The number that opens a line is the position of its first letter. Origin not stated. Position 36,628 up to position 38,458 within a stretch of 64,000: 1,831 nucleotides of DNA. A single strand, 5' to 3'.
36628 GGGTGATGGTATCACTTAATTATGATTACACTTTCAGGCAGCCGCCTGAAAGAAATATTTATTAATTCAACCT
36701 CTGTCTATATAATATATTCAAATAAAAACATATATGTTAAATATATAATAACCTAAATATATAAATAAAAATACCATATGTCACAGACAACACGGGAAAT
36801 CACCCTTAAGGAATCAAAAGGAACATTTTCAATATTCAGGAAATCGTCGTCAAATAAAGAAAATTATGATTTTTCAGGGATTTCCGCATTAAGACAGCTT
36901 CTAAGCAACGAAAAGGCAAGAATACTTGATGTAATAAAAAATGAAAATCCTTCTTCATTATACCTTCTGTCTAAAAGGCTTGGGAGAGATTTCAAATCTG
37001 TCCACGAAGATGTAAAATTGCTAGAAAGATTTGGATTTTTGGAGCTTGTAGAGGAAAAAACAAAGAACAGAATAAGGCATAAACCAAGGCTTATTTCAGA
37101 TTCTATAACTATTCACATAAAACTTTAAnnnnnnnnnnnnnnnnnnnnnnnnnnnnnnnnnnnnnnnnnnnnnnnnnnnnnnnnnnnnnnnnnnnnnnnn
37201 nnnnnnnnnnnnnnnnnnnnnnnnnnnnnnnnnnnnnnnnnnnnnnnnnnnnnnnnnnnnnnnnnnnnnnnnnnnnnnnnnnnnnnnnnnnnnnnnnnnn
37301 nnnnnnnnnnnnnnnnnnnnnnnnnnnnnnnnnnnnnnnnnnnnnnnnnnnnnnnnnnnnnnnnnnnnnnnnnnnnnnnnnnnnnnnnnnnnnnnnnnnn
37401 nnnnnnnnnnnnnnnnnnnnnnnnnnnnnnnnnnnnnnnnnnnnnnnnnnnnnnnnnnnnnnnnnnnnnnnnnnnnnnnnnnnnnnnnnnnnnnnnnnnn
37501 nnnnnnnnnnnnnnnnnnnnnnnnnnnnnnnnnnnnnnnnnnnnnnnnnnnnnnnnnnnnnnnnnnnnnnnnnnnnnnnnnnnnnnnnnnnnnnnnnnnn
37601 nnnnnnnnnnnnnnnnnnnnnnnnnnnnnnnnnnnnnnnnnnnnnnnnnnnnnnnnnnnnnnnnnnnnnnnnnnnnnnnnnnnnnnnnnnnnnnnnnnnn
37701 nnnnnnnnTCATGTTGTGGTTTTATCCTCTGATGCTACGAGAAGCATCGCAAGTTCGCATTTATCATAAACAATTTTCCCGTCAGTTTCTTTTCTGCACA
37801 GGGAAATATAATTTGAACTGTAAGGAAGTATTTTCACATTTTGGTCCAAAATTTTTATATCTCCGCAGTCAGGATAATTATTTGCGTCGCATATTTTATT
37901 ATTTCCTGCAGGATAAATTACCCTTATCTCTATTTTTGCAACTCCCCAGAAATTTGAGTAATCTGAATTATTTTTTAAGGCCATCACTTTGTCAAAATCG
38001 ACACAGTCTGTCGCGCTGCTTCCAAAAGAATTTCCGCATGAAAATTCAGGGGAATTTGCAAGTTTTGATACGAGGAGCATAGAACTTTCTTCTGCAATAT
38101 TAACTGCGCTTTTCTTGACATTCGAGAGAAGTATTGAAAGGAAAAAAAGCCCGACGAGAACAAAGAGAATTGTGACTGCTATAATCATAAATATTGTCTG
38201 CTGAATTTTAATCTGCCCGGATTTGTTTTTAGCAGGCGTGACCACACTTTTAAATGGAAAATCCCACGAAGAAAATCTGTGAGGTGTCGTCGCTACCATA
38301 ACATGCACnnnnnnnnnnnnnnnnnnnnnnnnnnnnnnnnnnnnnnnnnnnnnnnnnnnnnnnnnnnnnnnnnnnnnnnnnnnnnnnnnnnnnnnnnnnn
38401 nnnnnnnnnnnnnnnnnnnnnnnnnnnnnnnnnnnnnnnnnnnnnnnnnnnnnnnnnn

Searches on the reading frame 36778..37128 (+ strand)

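Call 56: search_protein_families(library=pfam, proteins=[window:36778-37128:+], max_evalue=0.001)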
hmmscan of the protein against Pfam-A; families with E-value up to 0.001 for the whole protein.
window:36778-37128:+ (116 aa): 1 family
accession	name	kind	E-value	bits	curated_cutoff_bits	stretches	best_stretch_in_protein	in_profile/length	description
PF25212.1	HVO_A0114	-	7.7e-17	61.3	27.6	1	28-99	6-77/84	HVO_A0114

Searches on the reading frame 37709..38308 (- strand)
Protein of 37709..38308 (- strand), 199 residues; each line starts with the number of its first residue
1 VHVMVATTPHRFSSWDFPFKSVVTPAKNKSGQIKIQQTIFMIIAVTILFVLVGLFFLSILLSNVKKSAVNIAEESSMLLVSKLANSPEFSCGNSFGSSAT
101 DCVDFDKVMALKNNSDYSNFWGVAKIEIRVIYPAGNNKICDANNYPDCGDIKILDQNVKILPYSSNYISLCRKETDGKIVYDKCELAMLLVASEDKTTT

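Call 14: search_protein_families(library=pfam, proteins=[window:37709-38308:-], max_evalue=0.01)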
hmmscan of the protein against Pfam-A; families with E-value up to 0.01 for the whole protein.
window:37709-38308:- (199 aa): 1 family
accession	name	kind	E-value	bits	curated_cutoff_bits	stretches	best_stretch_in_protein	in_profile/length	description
PF12698.13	ABC2_membrane_3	-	0.0053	16.3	31.6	1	38-93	3-62/347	ABC-2 family transporter protein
